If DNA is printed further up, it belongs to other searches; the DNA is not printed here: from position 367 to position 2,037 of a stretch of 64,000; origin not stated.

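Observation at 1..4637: Three-gene R-M operon with two methyltransferases of different chemistry and an HNH nuclease, plus a trailing membrane-protein gene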

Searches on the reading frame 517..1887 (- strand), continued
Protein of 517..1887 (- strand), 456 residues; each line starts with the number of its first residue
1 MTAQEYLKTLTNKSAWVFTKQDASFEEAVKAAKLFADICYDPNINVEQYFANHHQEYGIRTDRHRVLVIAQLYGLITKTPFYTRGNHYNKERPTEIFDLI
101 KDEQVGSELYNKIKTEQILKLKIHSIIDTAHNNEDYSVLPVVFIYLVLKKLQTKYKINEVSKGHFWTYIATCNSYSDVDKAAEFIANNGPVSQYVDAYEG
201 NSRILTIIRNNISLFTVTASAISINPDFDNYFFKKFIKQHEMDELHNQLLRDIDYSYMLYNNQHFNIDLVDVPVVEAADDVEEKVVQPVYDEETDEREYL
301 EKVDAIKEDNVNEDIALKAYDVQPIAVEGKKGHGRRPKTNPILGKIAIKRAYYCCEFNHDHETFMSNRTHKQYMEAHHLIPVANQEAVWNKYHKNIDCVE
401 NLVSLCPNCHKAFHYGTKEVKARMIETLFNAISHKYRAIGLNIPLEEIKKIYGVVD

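Call 46: find_encoding_contigs(protein=P0135, flank=6000, max_places=3)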
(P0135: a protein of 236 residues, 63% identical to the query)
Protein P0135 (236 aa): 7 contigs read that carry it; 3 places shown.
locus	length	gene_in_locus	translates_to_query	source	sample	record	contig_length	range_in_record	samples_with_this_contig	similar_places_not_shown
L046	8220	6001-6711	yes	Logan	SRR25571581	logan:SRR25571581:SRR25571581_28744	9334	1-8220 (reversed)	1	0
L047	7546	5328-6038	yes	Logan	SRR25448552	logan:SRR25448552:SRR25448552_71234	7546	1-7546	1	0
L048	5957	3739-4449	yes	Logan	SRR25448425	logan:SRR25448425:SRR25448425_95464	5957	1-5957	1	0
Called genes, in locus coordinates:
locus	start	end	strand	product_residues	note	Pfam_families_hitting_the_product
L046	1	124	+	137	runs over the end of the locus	PF00293:NUDIX, PF14815:NUDIX_4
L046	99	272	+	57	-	-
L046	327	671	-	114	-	-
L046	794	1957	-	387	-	PF01844:HNH (weak)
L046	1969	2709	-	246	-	PF03602:Cons_hypoth95 (faint), PF01555:N6_N4_Mtase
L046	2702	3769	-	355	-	PF00145:DNA_methylase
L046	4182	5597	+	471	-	PF00005:ABC_tran, PF02463:SMC_N (faint), PF13175:AAA_15 (weak), PF13476:AAA_23 (faint), PF13555:AAA_29 (faint), PF25199:nSTAND_NTPase5 (faint), PF12848:ABC_tran_Xtn, PF00005:ABC_tran, +5 more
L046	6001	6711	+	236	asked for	-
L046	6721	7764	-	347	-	-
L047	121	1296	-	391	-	PF01844:HNH (weak)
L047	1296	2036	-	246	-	PF03602:Cons_hypoth95 (faint), PF01555:N6_N4_Mtase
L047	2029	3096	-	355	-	PF00145:DNA_methylase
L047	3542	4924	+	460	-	PF13476:AAA_23 (faint), PF00005:ABC_tran, PF02463:SMC_N (faint), PF13173:AAA_14 (faint), PF13175:AAA_15 (weak), PF13401:AAA_22 (faint), PF13555:AAA_29 (faint), PF00005:ABC_tran, +6 more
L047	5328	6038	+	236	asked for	-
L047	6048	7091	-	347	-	-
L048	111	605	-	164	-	PF01844:HNH, PF14279:HNH_5 (weak)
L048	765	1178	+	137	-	PF00293:NUDIX, PF14815:NUDIX_4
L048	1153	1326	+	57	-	-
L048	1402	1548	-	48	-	-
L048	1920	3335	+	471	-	PF00005:ABC_tran, PF02463:SMC_N (faint), PF13175:AAA_15 (weak), PF13476:AAA_23 (faint), PF13555:AAA_29 (faint), PF25199:nSTAND_NTPase5 (faint), PF12848:ABC_tran_Xtn, PF00005:ABC_tran, +5 more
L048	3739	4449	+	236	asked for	-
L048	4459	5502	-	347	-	-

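Call 47: find_encoding_contigs(protein=P0138, flank=6000, max_places=3)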
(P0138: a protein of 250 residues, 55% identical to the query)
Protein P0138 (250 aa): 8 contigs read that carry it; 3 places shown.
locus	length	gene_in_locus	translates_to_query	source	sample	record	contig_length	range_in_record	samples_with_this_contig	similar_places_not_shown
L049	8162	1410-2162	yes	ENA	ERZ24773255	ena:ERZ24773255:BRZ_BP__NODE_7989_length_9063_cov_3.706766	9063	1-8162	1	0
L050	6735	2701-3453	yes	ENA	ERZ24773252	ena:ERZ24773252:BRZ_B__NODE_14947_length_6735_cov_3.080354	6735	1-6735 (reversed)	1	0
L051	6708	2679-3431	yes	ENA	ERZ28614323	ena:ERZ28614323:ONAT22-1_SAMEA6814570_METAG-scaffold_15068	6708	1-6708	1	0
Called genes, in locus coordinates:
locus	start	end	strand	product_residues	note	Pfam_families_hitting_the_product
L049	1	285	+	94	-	?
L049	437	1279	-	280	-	-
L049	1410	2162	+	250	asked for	-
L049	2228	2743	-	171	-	-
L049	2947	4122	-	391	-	PF00145:DNA_methylase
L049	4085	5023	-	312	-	-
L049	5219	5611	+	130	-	-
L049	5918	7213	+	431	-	PF00078:RVT_1, PF08388:GIIM (faint)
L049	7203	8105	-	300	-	PF14022:DUF4238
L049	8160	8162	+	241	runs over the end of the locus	-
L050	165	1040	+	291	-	-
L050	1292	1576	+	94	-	-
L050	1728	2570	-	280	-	-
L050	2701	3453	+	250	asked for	-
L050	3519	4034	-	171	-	-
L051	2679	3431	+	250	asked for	-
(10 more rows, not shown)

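Call 49: list_cluster_members(proteins=[P0009, P0121, P0127, P0131, P0001, P0003, P0005, window:517-1887:-])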
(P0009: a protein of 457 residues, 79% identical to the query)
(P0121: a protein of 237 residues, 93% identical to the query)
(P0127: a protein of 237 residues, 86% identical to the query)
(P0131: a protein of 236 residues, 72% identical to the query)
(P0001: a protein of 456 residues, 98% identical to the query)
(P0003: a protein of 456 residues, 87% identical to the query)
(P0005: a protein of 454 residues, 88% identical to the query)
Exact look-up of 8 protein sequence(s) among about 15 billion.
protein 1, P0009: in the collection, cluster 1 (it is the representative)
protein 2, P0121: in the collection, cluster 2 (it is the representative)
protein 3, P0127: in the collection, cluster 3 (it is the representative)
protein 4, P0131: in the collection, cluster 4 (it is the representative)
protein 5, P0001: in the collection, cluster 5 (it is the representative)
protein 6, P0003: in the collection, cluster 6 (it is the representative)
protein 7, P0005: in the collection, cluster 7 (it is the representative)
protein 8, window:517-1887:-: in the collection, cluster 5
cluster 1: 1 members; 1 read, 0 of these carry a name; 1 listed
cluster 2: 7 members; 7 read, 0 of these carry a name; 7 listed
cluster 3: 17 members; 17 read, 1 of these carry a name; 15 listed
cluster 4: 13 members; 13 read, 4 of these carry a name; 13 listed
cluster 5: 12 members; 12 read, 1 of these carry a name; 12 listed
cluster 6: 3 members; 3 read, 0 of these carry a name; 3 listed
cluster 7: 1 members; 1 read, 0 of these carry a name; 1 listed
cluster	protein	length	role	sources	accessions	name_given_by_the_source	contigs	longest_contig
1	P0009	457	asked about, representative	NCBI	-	-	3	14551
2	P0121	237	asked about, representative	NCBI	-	-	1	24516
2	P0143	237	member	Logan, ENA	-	-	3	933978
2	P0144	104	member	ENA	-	-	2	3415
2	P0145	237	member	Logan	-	-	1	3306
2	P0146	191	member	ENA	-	-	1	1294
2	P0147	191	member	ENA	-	-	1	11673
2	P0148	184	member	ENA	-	-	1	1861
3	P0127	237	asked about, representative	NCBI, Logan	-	-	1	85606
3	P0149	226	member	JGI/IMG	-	hypothetical protein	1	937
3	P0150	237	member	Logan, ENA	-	-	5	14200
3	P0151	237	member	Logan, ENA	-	-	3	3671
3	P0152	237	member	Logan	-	-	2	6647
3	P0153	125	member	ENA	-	-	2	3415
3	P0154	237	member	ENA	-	-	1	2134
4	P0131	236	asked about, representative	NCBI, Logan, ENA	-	-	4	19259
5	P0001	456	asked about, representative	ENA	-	-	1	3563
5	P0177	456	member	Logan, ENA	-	-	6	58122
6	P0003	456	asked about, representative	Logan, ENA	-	-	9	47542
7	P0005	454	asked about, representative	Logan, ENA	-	-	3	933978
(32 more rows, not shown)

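Call 50: find_encoding_contigs(protein=window:517-1887:-, flank=10000, max_places=4)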
Protein window:517-1887:- (456 aa): 4 contigs read that carry it; 3 places shown.
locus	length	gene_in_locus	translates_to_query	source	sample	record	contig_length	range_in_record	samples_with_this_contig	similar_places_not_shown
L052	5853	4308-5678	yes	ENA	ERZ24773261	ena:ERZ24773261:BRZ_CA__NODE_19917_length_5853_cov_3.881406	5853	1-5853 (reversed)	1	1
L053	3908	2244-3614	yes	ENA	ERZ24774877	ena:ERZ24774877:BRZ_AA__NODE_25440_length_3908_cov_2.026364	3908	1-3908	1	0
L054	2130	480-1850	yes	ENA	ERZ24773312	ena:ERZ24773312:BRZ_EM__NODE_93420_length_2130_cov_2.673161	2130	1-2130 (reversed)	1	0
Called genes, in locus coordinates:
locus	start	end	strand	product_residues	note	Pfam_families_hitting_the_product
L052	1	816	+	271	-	?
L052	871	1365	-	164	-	-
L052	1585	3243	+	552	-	PF02384:N6_Mtase, PF07669:Eco57I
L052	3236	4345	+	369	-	PF00145:DNA_methylase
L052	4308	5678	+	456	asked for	PF13391:HNH_2 (weak)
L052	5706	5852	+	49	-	?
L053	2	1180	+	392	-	?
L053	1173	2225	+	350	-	PF00145:DNA_methylase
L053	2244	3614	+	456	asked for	PF13391:HNH_2 (weak)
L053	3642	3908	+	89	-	?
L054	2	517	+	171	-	?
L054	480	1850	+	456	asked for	PF13391:HNH_2 (weak)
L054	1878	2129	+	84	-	?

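Call 59: predict_structure(alignment_id=A3)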
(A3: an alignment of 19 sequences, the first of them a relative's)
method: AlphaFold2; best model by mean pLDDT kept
length: 237 residues; sequences in the alignment: 19
mean_pLDDT: 70.5   pTM: 0.50
mean pLDDT of the five models: 70.5, 69.9, 65.4, 65.4, 64.8
residues with pLDDT >= 90: 66; 70-90: 72; 50-70: 49; < 50: 50
segments of 3 or more residues with pLDDT < 50: 54-88, 91-104
pLDDT, mean of each block of 10 residues (from residue 1): 57 70 72 76 67 43 34 35 44 41 58 74 62 71 86 91 92 95 86 91 94 93 89 74
secondary structure, 60 per line:
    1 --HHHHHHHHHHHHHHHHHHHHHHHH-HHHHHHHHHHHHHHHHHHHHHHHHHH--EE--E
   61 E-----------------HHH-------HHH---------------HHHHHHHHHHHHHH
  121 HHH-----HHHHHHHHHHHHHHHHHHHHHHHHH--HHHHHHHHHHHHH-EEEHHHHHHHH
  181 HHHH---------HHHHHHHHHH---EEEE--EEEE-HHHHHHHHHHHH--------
elements in order: H3-26 H28-53 H107-123 H129-153 H156-168 E170-172 H173-184 H194-203 E207-210 E213-216 H218-229

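Call 62: search_solved_structures(query=A2, max_evalue=10, show_alignments=0)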
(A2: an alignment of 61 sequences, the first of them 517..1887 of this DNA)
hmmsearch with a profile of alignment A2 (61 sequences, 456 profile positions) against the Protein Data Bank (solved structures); distinct sequences matched with E-value up to 10: 4.
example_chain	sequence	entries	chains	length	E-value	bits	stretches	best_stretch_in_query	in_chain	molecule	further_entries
6ghc_A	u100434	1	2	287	9.7e-07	31.5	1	325-434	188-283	5-methylcytosine-specific restriction enzyme A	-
5zmm_A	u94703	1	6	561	0.46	12.8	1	398-424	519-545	Uncharacterized protein McrA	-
8rvv_B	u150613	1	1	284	1.8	10.8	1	400-428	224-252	H(2):CoB-CoM heterodisulfide,ferredoxin reductase subunit B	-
8rvu_b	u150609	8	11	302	2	10.7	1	400-428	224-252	H(2):CoB-CoM heterodisulfide,ferredoxin reductase subunit B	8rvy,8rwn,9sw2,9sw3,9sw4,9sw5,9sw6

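Call 63: search_dna_similar(query=window:517-1887:-, collection=plasmids, mode=protein, max_evalue=0.00001, max_rows=15)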
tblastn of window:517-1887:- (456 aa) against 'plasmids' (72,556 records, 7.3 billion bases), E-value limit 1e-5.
Records with a match: 1367; places in all: 1378; records where one place covers at least 80% of the query: 0.
Best place of each record, by identity: <60% 1367.
By first word of the organism name: Klebsiella 953; Escherichia 148; Enterobacter 131; Citrobacter 30; Salmonella 25; Raoultella 19; Leclercia 14; Cronobacter 8; Serratia 7; Phytobacter 6; and 13 more.
By predicted mobility (MOB-suite, as given by PLSDB): non-mobilizable 753; conjugative 431; mobilizable 183.
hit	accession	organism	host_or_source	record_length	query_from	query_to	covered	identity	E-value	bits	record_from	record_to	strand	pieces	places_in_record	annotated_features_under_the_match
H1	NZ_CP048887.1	Priestia megaterium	culture,agricultural soil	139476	289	448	35%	31.3%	3e-11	74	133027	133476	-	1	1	HNH endonuclease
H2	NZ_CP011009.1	Peribacillus simplex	cell culture,sugar beet rhizosphere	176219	289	429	31%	35.2%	1e-17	94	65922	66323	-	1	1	HNH endonuclease signature motif containing protein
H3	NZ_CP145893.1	Paenibacillus amylolyticus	whole organism,soil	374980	308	454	32%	32.0%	4e-15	86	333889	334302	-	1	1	DUF3578 domain-containing protein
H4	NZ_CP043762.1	Paenibacillus sp. 37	whole organism,rhizosphere of Abies ...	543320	308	454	32%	31.8%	1e-15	87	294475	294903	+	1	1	DUF3578 domain-containing protein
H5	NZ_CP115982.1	Enterobacter asburiae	Homo sapiens,urine, neonate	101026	301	448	32%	30.4%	3e-9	67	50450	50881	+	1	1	HNH endonuclease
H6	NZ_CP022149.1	Enterobacter roggenkampii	water,wastewater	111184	301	448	32%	30.4%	3e-9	67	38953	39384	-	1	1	HNH endonuclease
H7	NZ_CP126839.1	Enterobacter hormaechei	Homo sapiens,isolated bacterial ...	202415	301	448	32%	30.4%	3e-9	67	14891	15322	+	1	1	HNH endonuclease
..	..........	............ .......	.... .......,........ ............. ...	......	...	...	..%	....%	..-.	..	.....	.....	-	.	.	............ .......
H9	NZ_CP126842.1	Enterobacter hormaechei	Homo sapiens,isolated bacterial ...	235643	301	448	32%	30.4%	3e-9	67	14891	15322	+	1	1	HNH endonuclease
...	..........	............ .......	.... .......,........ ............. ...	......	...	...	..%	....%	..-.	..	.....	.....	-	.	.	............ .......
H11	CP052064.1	Bacillus thuringiensis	soil sample,soil sample from Harissa ...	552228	340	456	26%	37.8%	2e-15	87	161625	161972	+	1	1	hypothetical protein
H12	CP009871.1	Pantoea sp. PSNIH2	hand rail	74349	301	448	32%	29.6%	2e-11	74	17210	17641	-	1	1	HNH endonuclease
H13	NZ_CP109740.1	Serratia nevei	Homo sapiens,whole organism,swab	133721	301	448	32%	29.6%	2e-11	74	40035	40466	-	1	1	none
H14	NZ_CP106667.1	Leclercia adecarboxylata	Maize,pure culture,rhizosphere soil of ...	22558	301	448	32%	29.6%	2e-11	74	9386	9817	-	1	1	HNH endonuclease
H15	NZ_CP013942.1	Cronobacter malonaticus LMG 23826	breast abscess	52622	301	448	32%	29.6%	3e-11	74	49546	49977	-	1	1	HNH endonuclease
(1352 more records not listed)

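Call 70: find_encoding_contigs(protein=P0177, flank=10000, max_places=2)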
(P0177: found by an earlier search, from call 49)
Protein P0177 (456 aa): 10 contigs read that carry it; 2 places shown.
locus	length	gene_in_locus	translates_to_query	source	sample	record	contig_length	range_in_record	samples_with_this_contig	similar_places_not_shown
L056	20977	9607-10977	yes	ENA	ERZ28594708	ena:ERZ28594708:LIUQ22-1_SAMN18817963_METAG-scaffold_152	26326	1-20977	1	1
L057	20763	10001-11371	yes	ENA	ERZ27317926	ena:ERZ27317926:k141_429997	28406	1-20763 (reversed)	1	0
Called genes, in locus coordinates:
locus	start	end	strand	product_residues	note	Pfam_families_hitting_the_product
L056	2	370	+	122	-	?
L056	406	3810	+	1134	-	PF13506:Glyco_transf_21 (faint), PF00535:Glycos_transf_2, PF10111:Glyco_tranf_2_2, PF13641:Glyco_tranf_2_3, PF00535:Glycos_transf_2, PF10111:Glyco_tranf_2_2, PF13641:Glyco_tranf_2_3, PF01442:Apolipoprotein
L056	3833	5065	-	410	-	-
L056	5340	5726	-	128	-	PF00293:NUDIX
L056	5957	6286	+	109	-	-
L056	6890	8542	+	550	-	PF02384:N6_Mtase, PF07669:Eco57I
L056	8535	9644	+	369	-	PF00145:DNA_methylase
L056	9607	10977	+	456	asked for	PF13391:HNH_2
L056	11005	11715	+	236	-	-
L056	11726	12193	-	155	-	-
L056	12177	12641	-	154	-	PF13274:SocA_Panacea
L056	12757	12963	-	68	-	-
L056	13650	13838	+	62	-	PF12728:HTH_17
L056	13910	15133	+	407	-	PF13356:Arm-DNA-bind_3, PF14659:Phage_int_SAM_3, PF22022:Phage_int_M (faint), PF00589:Phage_integrase, PF22823:MrpR_C_cat (weak)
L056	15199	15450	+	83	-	-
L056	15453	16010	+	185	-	-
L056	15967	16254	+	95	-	-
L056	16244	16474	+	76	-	-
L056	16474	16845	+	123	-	-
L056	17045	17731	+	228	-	-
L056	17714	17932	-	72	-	-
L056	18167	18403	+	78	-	PF12728:HTH_17 (weak)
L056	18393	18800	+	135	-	-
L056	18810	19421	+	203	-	PF19808:DUF6291 (weak)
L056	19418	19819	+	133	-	PF19889:DUF6362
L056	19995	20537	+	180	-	-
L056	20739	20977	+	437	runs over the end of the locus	PF02195:ParB_N, PF03602:Cons_hypoth95 (faint), PF01555:N6_N4_Mtase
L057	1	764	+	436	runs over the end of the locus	PF04577:Glyco_transf_61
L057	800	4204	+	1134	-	PF13506:Glyco_transf_21 (faint), PF00535:Glycos_transf_2, PF10111:Glyco_tranf_2_2, PF13641:Glyco_tranf_2_3, PF00535:Glycos_transf_2, PF10111:Glyco_tranf_2_2, PF13641:Glyco_tranf_2_3, PF01442:Apolipoprotein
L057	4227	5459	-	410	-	-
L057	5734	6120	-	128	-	PF00293:NUDIX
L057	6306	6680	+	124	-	-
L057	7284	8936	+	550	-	PF02384:N6_Mtase, PF07669:Eco57I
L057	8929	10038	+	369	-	PF00145:DNA_methylase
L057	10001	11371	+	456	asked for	PF13391:HNH_2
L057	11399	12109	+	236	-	-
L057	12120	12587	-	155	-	-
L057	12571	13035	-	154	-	PF13274:SocA_Panacea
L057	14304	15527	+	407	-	PF13356:Arm-DNA-bind_3, PF14659:Phage_int_SAM_3, PF22022:Phage_int_M (faint), PF00589:Phage_integrase, PF22823:MrpR_C_cat (weak)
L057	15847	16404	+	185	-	-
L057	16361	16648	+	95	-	-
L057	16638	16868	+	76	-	-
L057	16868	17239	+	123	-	-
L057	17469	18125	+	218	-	-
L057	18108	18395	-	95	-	-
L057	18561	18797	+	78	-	PF12728:HTH_17 (weak)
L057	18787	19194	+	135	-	-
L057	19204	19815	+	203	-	PF19808:DUF6291 (weak)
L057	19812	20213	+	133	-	PF19889:DUF6362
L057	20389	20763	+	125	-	?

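Call 81: find_encoding_contigs(protein=P0142, flank=6000, max_places=2)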
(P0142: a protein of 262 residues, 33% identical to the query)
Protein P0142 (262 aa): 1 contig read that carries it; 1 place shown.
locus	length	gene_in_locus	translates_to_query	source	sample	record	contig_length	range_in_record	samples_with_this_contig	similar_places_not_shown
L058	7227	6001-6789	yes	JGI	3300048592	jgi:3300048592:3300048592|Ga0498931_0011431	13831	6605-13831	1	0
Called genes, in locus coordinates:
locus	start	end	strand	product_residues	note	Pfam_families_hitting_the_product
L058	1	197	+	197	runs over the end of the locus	-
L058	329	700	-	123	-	-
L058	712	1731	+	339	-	-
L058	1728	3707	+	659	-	PF06048:DUF927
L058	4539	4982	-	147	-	PF18755:RAMA (weak)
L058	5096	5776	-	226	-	-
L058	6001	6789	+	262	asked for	-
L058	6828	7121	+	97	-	-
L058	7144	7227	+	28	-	?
